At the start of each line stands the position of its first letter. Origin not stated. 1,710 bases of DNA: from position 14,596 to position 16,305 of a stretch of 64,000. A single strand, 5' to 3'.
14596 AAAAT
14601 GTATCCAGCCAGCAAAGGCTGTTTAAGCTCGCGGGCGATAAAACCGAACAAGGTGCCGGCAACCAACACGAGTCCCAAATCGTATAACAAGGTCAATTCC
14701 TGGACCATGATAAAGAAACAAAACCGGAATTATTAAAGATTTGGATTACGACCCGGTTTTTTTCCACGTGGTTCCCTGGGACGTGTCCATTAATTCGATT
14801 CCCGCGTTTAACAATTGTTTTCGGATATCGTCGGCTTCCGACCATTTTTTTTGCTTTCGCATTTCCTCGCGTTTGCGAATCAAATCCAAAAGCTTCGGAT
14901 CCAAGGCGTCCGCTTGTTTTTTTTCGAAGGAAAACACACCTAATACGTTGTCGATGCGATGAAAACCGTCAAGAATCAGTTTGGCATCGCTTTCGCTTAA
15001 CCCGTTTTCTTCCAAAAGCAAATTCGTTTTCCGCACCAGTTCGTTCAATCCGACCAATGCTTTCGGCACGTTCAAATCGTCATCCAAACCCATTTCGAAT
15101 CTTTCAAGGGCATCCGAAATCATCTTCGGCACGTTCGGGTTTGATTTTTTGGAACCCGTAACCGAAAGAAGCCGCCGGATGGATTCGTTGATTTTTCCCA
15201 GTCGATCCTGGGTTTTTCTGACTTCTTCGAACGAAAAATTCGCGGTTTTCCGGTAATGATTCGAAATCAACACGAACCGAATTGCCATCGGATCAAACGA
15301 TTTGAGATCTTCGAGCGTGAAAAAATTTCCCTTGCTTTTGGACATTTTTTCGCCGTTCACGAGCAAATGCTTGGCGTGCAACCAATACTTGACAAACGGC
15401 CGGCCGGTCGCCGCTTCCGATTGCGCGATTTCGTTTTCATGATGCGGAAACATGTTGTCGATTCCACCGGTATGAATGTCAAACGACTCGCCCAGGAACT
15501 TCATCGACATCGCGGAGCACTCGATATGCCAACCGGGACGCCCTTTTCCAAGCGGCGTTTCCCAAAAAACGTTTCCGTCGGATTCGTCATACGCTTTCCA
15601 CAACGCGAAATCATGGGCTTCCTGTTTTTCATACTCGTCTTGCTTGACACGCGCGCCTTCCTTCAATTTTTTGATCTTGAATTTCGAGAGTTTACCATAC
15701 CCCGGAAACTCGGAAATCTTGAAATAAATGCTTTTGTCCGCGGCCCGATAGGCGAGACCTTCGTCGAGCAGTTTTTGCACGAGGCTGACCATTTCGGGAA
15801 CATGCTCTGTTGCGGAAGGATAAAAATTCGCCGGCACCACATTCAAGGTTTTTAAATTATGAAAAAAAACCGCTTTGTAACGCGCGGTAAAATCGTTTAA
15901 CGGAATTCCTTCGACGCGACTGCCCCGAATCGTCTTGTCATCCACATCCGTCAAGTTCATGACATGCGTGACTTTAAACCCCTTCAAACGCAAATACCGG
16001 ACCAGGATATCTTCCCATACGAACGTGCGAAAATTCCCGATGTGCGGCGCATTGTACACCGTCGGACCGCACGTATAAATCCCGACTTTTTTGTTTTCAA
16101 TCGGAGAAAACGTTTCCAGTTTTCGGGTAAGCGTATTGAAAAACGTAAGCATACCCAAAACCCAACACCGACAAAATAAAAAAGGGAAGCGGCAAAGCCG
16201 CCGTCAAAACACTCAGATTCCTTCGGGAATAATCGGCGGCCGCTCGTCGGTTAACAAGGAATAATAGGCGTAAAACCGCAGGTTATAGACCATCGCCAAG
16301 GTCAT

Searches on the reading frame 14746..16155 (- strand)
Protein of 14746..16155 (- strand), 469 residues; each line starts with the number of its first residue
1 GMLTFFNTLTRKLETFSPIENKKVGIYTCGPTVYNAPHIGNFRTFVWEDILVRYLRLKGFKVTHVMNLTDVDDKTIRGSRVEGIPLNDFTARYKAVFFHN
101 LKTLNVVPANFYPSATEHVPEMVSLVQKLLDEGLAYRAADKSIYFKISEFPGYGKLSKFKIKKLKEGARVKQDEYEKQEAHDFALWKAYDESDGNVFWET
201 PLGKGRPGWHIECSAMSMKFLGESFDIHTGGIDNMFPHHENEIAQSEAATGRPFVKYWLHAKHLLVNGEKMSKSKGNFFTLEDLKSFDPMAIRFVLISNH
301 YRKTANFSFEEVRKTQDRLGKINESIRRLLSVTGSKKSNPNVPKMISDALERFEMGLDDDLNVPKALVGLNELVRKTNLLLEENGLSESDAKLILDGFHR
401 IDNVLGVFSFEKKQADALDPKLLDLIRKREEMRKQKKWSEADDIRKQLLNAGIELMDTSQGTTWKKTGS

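Call 29: search_protein_families(library=pfam, proteins=[window:14746-16155:-], max_evalue=0.00001)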
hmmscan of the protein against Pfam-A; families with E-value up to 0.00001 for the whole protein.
window:14746-16155:- (469 aa): 6 families
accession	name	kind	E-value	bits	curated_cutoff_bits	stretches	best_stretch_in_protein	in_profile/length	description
PF01406.26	tRNA-synt_1e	-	7.1e-110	367.5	27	1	16-315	2-299/301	tRNA synthetases class I (C) catalytic domain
PF09334.17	tRNA-synt_1g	-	9.9e-16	57.9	20.1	1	33-144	10-122/391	tRNA synthetases class I (M)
PF01921.24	tRNA-synt_1f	-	6.3e-10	38.9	27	0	266-326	278-339/360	tRNA synthetases class I (K)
PF09190.17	DALR_2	-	3.8e-07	31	22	1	352-408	1-56/57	DALR domain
PF00133.28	tRNA-synt_1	-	4.9e-07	29.3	22.7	0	225-307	329-413/414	tRNA synthetases class I (I, L, M and V)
PF23493.1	CysS_C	-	1.1e-06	29.1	23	1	417-464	3-50/51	Cysteinyl-tRNA ligase anticodon binding domain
